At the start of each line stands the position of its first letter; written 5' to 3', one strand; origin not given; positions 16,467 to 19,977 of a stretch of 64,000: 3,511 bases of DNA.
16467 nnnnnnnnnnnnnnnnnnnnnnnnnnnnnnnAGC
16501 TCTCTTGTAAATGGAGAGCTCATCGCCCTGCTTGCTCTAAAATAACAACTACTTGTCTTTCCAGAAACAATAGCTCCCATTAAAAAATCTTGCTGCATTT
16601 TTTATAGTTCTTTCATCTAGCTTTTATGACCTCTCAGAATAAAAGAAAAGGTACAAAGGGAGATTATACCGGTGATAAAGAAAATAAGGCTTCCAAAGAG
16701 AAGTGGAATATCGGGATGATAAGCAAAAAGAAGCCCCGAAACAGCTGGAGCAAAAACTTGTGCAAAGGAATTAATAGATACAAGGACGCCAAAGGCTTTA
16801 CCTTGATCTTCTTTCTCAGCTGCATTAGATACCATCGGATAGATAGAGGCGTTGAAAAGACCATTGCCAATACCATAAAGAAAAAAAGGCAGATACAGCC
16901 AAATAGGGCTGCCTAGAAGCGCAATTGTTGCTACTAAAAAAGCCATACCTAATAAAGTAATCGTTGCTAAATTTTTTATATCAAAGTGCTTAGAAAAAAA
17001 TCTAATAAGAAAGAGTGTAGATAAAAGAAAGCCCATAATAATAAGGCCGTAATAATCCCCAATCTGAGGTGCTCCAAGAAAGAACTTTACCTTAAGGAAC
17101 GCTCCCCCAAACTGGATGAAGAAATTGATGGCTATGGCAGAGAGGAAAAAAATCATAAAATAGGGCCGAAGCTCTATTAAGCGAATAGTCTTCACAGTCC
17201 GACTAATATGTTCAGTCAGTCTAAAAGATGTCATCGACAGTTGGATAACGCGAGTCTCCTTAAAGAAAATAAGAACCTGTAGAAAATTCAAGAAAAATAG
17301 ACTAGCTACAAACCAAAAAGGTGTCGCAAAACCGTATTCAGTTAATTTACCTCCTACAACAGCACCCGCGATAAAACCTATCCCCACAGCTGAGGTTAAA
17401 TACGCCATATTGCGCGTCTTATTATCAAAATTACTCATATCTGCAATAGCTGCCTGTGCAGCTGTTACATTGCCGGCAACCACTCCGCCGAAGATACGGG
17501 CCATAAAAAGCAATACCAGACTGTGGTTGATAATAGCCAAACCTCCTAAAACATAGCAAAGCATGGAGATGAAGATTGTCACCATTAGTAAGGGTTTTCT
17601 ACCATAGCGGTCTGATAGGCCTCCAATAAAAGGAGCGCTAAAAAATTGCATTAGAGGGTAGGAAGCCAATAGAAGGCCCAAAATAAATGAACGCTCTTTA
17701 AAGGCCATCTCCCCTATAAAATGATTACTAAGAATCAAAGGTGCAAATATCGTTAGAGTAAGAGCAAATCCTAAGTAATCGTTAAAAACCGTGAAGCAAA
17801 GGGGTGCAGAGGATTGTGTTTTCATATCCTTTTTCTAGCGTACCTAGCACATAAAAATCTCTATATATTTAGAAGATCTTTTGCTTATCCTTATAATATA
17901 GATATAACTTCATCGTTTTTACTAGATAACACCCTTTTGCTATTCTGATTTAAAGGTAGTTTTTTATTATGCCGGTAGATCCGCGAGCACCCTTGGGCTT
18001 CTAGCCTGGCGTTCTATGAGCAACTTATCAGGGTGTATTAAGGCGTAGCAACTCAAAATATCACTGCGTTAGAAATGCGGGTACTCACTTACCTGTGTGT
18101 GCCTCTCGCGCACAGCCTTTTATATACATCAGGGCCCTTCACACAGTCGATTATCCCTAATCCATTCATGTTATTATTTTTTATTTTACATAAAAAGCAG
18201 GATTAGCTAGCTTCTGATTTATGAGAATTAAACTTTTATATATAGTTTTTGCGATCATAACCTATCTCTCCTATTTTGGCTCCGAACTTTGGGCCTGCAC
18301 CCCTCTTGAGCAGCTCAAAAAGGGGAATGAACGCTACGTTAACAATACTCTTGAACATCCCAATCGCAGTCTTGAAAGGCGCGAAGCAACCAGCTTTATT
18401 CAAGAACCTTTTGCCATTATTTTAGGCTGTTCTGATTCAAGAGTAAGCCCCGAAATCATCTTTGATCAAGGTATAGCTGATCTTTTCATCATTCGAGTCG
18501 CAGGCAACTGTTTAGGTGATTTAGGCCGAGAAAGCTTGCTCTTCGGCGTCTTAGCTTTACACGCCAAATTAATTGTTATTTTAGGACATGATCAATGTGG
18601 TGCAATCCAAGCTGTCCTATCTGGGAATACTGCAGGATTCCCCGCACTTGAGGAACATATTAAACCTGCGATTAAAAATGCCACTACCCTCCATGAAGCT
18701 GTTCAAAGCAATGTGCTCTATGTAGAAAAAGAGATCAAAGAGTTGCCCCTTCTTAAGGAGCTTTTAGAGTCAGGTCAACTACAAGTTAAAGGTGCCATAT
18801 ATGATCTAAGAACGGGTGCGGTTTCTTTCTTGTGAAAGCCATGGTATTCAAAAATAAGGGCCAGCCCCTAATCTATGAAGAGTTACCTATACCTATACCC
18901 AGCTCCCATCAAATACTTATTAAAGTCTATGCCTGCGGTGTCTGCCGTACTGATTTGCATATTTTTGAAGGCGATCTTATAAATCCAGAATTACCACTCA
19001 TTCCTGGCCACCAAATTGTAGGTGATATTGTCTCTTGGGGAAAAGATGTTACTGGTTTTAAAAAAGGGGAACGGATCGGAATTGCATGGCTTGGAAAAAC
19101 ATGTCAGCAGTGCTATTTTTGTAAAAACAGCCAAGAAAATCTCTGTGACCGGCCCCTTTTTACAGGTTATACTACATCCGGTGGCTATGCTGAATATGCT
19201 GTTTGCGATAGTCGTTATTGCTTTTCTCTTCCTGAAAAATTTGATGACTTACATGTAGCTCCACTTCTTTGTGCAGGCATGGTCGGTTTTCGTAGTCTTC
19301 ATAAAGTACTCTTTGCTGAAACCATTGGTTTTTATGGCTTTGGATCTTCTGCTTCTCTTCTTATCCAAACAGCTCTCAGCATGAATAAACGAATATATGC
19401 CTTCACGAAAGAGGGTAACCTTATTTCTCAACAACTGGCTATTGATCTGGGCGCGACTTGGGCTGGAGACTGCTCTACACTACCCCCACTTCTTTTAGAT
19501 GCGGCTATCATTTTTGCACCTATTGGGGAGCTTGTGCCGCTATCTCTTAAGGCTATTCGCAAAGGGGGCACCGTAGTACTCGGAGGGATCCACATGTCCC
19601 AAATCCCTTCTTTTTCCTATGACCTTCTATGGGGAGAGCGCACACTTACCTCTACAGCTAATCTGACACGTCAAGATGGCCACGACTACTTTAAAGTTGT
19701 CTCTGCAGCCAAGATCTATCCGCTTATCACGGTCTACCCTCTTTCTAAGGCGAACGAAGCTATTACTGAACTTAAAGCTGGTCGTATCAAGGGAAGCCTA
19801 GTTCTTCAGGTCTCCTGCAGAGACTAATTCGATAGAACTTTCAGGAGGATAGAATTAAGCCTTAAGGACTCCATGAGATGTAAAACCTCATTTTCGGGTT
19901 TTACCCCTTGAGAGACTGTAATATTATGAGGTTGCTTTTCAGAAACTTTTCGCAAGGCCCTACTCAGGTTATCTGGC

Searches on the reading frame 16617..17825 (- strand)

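Call 9: search_protein_families(library=pfam, proteins=[window:16617-17825:-], max_evalue=0.001)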
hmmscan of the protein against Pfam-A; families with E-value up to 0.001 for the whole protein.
window:16617-17825:- (402 aa): 4 families
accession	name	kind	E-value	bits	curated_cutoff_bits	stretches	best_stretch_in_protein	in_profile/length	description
PF07690.21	MFS_1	-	3.3e-48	164.8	33.4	2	9-360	1-347/347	Major Facilitator Superfamily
PF12832.13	MFS_1_like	-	4.4e-10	39.6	25.2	1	49-367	36-362/373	MFS_1 like family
PF00083.30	Sugar_tr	-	8.2e-07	28.7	22.3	1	46-171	45-175/452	Sugar (and other) transporter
PF03209.21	PUCC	-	0.00039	20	21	1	98-366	83-359/401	PUCC protein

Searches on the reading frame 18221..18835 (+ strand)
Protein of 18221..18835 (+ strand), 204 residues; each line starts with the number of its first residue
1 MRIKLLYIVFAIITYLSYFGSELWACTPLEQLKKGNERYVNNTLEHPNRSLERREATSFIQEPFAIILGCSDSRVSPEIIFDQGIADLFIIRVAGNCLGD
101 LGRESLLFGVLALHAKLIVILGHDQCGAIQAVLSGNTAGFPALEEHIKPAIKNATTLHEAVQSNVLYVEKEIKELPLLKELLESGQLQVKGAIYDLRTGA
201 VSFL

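Call 9: search_protein_families(library=pfam, proteins=[window:18221-18835:+], max_evalue=0.001)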
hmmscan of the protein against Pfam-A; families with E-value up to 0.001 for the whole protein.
window:18221-18835:+ (204 aa): 1 family
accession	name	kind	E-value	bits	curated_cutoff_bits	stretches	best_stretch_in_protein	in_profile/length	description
PF00484.24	Pro_CA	-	1.7e-30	106.7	25.7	1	65-201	1-156/156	Carbonic anhydrase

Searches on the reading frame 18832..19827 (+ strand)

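Call 9: search_protein_families(library=pfam, proteins=[window:18832-19827:+], max_evalue=0.001)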
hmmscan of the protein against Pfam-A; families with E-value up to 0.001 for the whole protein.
window:18832-19827:+ (331 aa): 2 families
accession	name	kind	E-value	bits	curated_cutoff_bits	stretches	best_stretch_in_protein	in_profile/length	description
PF08240.17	ADH_N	-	9.3e-30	103.4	23.5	1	25-135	2-104/104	Alcohol dehydrogenase GroES-like domain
PF13602.12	ADH_zinc_N_2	-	9.5e-05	23.8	27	1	233-325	34-134/134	Zinc-binding dehydrogenase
